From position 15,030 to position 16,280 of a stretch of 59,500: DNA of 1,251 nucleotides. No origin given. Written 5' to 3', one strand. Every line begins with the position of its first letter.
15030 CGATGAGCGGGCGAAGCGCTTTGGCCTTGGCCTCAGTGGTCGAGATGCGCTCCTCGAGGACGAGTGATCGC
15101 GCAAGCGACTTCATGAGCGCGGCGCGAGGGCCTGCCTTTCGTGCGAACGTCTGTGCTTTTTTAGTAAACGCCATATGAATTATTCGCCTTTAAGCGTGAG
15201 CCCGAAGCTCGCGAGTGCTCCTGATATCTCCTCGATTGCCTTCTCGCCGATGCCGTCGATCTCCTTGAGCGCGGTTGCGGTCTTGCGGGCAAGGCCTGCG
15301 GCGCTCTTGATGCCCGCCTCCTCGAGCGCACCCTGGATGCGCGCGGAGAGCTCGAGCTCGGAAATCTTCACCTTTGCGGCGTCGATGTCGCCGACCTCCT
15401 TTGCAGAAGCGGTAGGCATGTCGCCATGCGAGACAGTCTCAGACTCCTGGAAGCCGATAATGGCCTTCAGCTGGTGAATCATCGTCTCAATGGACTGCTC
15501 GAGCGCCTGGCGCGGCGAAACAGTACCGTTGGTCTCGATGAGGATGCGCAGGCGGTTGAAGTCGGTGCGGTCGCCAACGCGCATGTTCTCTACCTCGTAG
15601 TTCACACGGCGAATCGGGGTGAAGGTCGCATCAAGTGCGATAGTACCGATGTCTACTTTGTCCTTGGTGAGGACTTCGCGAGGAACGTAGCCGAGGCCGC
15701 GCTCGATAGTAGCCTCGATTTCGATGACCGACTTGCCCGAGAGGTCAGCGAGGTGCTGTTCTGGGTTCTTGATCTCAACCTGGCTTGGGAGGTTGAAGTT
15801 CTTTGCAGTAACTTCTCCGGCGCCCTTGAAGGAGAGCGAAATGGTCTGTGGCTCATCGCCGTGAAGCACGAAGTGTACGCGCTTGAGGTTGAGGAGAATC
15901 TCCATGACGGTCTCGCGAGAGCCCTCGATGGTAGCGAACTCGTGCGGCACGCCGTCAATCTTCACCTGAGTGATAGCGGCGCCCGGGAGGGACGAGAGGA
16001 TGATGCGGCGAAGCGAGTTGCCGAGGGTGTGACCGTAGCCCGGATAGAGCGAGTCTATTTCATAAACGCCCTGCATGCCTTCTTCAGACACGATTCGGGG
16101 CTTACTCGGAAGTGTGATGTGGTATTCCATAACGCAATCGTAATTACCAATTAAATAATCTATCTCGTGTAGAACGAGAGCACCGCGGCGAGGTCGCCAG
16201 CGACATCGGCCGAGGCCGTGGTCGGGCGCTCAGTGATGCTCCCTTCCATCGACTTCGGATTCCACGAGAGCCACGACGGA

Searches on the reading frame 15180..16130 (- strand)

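Call 66: search_protein_families(library=pfam, proteins=[window:15180-16130:-], max_evalue=0.00001)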
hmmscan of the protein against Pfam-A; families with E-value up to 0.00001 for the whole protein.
window:15180-16130:- (316 aa): 3 families
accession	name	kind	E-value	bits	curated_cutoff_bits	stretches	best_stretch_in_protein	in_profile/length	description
PF01000.31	RNA_pol_A_bac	-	1.5e-28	99.8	33.9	1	56-171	1-119/119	RNA polymerase Rpb3/RpoA insert domain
PF01193.29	RNA_pol_L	-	8.9e-21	73.8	24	1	30-221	5-74/74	RNA polymerase Rpb3/Rpb11 dimerisation domain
PF03118.21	RNA_pol_A_CTD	-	1e-11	44.8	23.8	1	250-307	9-66/67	Bacterial RNA polymerase, alpha chain C terminal domain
